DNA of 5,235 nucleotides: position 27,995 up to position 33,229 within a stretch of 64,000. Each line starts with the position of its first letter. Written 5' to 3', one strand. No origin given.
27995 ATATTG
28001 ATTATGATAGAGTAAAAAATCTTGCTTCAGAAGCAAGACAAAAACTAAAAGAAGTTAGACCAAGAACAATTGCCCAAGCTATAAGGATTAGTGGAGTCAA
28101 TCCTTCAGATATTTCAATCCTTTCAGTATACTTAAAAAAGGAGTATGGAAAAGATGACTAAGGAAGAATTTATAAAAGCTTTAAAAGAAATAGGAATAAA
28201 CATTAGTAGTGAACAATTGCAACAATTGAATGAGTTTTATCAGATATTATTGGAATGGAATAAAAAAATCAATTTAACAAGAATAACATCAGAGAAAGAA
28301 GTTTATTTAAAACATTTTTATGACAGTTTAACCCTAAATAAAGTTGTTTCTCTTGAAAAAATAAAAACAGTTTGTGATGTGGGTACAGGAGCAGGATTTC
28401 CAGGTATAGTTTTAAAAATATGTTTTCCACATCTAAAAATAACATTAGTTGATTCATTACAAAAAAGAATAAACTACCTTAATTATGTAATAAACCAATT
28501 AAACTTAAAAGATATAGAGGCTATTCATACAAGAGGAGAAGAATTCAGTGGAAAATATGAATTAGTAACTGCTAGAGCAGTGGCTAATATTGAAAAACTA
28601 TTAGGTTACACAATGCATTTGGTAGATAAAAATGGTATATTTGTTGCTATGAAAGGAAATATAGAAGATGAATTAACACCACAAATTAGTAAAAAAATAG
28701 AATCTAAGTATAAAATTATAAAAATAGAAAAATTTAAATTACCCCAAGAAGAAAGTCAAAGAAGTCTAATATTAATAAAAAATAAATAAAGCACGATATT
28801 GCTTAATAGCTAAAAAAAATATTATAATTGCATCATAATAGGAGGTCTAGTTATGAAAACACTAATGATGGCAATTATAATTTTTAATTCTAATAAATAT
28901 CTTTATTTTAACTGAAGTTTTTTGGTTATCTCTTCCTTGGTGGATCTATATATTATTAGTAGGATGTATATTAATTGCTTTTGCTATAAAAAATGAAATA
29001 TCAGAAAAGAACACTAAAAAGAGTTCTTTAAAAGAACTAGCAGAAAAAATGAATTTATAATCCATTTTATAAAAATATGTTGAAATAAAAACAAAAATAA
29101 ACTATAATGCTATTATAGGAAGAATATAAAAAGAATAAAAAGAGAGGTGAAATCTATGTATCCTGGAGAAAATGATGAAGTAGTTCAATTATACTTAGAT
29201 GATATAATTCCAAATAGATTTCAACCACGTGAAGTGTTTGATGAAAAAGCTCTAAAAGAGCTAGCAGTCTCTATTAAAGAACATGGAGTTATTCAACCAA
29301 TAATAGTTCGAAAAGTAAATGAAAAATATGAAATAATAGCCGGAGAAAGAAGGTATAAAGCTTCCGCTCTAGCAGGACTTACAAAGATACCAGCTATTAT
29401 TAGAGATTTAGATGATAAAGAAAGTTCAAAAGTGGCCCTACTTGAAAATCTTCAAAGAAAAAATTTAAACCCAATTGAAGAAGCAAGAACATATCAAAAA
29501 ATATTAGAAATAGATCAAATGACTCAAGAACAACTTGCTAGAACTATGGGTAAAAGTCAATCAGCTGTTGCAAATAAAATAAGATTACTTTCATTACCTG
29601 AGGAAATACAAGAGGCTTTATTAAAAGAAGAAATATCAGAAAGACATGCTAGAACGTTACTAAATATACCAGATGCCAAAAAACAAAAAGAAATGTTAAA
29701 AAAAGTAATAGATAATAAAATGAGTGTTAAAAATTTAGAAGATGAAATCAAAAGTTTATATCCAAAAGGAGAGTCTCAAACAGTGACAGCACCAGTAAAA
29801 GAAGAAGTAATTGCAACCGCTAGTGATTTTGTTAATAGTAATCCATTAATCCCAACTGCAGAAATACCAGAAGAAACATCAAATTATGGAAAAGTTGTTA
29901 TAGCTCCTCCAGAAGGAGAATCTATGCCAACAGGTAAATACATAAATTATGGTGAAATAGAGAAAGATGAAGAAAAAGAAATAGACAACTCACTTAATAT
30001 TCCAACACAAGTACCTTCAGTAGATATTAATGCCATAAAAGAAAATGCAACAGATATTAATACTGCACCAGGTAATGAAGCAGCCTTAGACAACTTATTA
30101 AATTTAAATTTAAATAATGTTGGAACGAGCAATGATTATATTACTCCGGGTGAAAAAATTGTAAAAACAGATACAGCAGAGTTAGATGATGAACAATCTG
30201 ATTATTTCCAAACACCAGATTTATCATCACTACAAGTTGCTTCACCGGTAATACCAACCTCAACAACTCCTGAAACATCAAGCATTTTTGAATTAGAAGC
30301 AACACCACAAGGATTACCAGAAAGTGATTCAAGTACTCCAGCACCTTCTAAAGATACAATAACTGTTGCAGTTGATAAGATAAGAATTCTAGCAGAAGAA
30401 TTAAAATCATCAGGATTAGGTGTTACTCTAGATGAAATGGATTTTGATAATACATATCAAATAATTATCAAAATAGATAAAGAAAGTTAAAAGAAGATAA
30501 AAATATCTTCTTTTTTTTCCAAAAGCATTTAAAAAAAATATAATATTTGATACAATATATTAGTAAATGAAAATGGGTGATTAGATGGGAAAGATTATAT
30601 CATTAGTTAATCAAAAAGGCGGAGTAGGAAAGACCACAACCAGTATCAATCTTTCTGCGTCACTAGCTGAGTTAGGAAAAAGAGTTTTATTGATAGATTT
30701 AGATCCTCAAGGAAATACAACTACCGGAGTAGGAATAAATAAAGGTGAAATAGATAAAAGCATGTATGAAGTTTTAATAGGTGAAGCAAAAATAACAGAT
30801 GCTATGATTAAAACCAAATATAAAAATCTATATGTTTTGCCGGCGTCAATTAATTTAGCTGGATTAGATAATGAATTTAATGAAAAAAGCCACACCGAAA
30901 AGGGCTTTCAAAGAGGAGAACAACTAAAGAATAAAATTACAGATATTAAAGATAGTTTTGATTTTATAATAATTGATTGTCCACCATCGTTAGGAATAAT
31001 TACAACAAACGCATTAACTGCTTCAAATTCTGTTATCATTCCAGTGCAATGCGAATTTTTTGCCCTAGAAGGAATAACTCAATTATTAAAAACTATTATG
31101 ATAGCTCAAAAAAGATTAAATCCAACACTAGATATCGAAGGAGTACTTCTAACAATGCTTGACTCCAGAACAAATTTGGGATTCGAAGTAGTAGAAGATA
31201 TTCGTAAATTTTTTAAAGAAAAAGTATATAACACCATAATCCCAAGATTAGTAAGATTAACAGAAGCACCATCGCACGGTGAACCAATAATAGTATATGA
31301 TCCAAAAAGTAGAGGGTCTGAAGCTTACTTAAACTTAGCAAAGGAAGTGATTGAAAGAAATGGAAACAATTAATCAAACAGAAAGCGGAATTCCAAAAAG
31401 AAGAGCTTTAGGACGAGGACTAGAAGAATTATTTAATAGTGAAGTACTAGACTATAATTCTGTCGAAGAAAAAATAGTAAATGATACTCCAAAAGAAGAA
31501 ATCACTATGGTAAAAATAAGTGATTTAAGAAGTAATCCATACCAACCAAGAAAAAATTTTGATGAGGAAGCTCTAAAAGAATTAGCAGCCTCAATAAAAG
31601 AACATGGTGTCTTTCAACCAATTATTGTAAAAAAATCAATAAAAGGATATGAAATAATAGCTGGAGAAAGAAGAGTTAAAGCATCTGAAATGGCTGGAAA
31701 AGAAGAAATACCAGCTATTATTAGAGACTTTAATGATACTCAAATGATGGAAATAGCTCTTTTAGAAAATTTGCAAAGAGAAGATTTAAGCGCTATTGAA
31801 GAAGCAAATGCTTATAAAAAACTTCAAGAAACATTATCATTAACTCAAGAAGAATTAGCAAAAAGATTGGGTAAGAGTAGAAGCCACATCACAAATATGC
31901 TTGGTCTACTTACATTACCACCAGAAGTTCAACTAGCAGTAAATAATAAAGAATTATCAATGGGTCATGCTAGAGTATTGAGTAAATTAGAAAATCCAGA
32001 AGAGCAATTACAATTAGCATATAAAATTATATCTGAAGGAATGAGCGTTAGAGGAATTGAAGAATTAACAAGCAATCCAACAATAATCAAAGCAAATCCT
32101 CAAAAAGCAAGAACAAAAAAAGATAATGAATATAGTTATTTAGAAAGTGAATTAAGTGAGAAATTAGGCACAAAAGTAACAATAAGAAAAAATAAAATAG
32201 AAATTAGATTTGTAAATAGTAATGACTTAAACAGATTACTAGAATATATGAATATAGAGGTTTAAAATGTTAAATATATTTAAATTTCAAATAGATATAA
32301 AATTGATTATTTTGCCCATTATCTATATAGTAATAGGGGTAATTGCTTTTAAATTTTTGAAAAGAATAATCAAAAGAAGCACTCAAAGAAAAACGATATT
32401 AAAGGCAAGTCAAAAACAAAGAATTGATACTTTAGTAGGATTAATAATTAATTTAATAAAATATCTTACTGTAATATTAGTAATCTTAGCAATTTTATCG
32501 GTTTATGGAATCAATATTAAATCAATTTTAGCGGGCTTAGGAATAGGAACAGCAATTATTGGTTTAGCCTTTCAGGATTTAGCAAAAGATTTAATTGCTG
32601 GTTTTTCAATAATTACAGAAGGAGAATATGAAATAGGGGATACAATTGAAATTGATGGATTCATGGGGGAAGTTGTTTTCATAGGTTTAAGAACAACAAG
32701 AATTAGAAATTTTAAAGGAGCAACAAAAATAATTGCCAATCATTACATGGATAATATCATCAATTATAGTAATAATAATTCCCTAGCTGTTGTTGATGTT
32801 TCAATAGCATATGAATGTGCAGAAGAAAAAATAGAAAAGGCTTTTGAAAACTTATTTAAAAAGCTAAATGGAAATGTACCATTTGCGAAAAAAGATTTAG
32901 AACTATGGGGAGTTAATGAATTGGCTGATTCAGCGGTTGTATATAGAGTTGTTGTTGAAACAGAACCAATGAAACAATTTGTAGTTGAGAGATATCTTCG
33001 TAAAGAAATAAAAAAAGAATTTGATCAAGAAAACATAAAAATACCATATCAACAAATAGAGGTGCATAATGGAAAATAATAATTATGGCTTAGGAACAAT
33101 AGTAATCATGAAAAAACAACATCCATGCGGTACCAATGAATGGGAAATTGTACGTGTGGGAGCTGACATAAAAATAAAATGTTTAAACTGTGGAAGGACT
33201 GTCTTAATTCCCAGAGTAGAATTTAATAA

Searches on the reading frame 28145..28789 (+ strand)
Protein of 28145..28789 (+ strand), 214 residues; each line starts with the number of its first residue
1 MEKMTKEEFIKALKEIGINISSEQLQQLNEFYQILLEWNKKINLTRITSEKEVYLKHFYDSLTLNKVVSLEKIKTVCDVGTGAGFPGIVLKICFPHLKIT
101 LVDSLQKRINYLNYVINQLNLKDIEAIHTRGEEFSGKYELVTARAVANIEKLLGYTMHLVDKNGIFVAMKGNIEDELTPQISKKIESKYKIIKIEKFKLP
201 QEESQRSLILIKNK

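Call 9: search_protein_families(library=ncbifam, proteins=[window:28145-28789:+])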
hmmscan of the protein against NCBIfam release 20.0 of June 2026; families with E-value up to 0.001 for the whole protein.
window:28145-28789:+ (214 aa): 5 families
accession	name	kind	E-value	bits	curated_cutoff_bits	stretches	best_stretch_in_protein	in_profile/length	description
TIGR00138.1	rsmG_gidB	equivalog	4.8e-49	166.5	99.5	1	29-212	2-182/183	16S rRNA (guanine(527)-N(7))-methyltransferase RsmG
TIGR03534.1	RF_mod_PrmC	equivalog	4.4e-06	26.4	199.1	1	5-130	29-146/253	peptide chain release factor N(5)-glutamine methyltransferase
NF006138.0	PRK08287.1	equivalog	9.7e-06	25.5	210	1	62-167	22-128/189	decarboxylating cobalt-precorrin-6B (C(15))-methyltransferase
TIGR00536.1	hemK_fam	subfamily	9.5e-05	21.6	115.5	1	29-130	78-173/286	HemK family protein methyltransferase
NF001453.0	PRK00312.1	equivalog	0.00073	19.1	188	0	55-191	63-198/217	protein-L-isoaspartate(D-aspartate) O-methyltransferase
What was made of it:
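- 28145..28789 (+): rsmG (gidB). It gives the gene order rsmG, Noc-type gene, soj, spo0J, as in B. subtilis. call 9.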

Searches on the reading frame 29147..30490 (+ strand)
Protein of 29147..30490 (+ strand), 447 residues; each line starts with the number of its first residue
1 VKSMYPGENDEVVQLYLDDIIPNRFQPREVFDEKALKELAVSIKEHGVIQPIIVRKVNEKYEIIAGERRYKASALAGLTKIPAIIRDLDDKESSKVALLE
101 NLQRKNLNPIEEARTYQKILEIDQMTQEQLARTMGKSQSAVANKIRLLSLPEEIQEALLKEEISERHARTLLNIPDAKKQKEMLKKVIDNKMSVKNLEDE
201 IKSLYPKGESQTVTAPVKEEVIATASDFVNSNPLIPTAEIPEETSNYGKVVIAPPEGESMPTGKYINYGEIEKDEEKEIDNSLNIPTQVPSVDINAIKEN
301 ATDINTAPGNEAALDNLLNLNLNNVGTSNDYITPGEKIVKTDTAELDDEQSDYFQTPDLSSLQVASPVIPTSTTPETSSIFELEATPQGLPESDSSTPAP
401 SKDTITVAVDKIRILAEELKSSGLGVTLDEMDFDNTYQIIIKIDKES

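Call 9: search_protein_families(library=ncbifam, proteins=[window:29147-30490:+])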
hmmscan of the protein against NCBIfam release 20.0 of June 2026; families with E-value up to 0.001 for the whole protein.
window:29147-30490:+ (447 aa): 8 families
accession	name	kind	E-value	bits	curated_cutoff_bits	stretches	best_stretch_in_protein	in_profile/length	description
TIGR04285.1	nucleoid_noc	exception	2.7e-89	298.9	315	1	11-224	1-211/255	nucleoid occlusion protein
TIGR00180.1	parB_part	domain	2.5e-57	193.6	58.45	1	11-187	4-185/186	ParB/RepB/Spo0J family partition protein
TIGR03734.1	PRTRC_parB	hypoth_equivalog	6.6e-40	137.2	278.6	1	26-204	7-189/555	PRTRC system ParB family protein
TIGR03454.1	partition_RepB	equivalog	8.1e-17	61.6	201.5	1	10-157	62-211/325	plasmid partitioning protein RepB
NF010406.0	PRK13832.1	subfamily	1.8e-13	49.9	640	1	33-191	26-186/578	plasmid partitioning protein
NF010440.0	PRK13866.1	equivalog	1.5e-07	30.9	522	1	35-121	89-176/336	plasmid partitioning protein RepB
NF053625.1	SerKinSerKArch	equivalog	1.9e-05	23.9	380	1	24-97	23-99/244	ADP-dependent L-serine kinase SerK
NF010252.0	PRK13698.1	equivalog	9.8e-05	21.4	274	1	28-192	81-243/323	ParB/RepB/Spo0J family plasmid partition protein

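Call 12: search_solved_structures(query=window:29147-30490:+, show_alignments=3)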
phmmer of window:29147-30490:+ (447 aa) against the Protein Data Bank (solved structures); distinct sequences matched with E-value up to 0.001: 14.
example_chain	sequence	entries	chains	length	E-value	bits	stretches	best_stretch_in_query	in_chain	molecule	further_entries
7nfu_A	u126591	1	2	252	1.3e-63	218.9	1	8-211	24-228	Nucleoid occlusion protein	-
7ng0_A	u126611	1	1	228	1.4e-63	218.7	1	11-211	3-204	Nucleoid occlusion protein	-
7ol9_A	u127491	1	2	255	3.8e-56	194.2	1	9-210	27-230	Nucleoid occlusion protein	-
4umk_A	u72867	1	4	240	6.6e-51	177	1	10-201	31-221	PROBABLE CHROMOSOME-PARTITIONING PROTEIN PARB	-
6sdk_A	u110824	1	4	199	1e-50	176.4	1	12-204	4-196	Stage 0 sporulation protein J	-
1vz0_A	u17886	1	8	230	1.6e-50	175.7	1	3-199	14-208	Chromosome-partitioning protein Spo0J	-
7bnk_A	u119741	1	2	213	2.4e-48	168.5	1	12-211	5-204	ParB family protein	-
7o0n_A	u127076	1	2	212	1.2e-47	166.2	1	12-211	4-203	ParB family protein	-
7bnr_A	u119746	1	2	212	1.3e-47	166.2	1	12-211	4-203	ParB family protein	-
6t1f_A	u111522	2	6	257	1.9e-38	135.9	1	22-199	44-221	Chromosome-partitioning protein ParB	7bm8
6y93_A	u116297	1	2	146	1.3e-27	100.2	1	92-210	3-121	Nucleoid occlusion protein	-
6s6h_A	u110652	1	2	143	5e-18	68.7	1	95-199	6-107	Chromosome-partitioning protein ParB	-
8qa8_A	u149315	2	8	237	4.5e-14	55.7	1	13-163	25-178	Transcriptional repressor protein KorB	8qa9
1r71_A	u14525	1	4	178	1.2e-05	27.9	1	69-163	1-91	Transcriptional repressor protein korB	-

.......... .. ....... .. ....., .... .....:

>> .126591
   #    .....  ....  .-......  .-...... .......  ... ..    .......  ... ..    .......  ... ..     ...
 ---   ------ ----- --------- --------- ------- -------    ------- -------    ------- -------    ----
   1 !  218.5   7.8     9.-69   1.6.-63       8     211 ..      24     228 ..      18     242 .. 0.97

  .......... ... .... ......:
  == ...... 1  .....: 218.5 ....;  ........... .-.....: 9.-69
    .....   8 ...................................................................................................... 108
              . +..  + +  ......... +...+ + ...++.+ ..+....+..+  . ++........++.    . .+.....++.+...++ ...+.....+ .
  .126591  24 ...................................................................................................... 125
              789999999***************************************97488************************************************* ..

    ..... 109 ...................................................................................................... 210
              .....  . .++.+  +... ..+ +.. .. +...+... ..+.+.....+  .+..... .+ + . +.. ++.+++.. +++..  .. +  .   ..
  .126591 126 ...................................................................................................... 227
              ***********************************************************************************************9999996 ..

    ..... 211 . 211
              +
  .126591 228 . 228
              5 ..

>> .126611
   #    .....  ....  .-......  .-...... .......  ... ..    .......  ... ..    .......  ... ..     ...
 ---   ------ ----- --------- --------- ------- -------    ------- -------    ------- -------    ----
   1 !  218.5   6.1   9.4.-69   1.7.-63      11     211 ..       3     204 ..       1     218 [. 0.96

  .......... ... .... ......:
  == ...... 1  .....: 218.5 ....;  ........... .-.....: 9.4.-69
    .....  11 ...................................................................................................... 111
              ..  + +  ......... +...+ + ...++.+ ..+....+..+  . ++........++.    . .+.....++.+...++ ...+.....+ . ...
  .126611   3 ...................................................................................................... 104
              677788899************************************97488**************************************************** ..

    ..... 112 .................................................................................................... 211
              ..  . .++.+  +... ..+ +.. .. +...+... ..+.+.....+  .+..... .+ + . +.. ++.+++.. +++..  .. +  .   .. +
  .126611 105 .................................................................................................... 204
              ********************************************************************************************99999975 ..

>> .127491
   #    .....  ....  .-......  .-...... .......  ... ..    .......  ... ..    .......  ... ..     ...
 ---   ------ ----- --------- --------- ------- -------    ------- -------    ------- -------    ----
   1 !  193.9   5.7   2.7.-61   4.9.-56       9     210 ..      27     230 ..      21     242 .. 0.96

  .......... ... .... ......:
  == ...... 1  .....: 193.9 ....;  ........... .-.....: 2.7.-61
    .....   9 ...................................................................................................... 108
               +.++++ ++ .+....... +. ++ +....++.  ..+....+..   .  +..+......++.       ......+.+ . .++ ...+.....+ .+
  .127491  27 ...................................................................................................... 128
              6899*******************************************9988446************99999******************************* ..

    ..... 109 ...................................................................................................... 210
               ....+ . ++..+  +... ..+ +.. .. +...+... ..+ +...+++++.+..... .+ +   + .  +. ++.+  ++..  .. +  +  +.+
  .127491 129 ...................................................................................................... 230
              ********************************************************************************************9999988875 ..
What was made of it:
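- On Noc-NBS nucleoid occlusion system: The alignment starts at residue 24 of Geobacillus Noc (call 12).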

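Call 48: search_protein_families(library=pfam, proteins=[window:29156-30490:+])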
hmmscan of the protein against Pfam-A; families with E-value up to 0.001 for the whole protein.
window:29156-30490:+ (444 aa): 3 families
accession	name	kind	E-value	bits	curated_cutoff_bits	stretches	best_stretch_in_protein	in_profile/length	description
PF02195.25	ParB_N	-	2.7e-35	120.7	26.3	1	8-100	2-95/95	ParB N-terminal domain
PF17762.8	HTH_ParB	-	4.7e-34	117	22.6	1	102-200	1-99/102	ParB HTH domain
PF08535.16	KorB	-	0.00092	19.6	22.3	0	121-171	3-51/89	KorB domain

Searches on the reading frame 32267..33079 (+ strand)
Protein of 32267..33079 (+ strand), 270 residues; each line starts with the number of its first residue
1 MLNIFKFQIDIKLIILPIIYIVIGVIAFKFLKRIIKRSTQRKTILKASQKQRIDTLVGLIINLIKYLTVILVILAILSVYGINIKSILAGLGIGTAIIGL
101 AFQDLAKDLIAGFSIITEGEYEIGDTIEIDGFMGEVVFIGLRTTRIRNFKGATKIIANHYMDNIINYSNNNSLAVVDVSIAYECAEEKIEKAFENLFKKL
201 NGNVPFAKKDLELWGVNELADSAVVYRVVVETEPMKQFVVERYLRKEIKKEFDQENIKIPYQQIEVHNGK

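Call 9: search_protein_families(library=ncbifam, proteins=[window:32267-33079:+])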
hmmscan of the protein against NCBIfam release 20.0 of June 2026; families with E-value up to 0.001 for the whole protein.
window:32267-33079:+ (270 aa): 7 families
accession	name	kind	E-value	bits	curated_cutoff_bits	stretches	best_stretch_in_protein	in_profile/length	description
NF047601.1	MscSThanab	equivalog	1.7e-47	162.2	500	1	9-266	15-274/280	small-conductance mechanosensitive channel MscS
NF008542.0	PRK11465.1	equivalog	7.4e-24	84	596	1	14-267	467-723/741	mechanosensitive channel protein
NF047602.1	MscsSHelicob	equivalog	1.3e-19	70.7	400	1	12-266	10-256/260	small-conductance mechanosensitive channel MscS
NF007662.0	PRK10334.1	subfamily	8.1e-18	64.6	321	1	16-267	33-276/286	small-conductance mechanosensitive channel MscS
NF008180.0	PRK10929.1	equivalog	2e-08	32.6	809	1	60-266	875-1083/1109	miniconductance mechanosensitive channel MscM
NF008438.0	PRK11281.1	equivalog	3.9e-06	24.9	991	1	62-267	880-1087/1113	mechanosensitive channel MscK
NF011587.0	PRK15011.1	equivalog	0.00057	18.8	693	1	11-113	174-274/393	sugar efflux transporter SetB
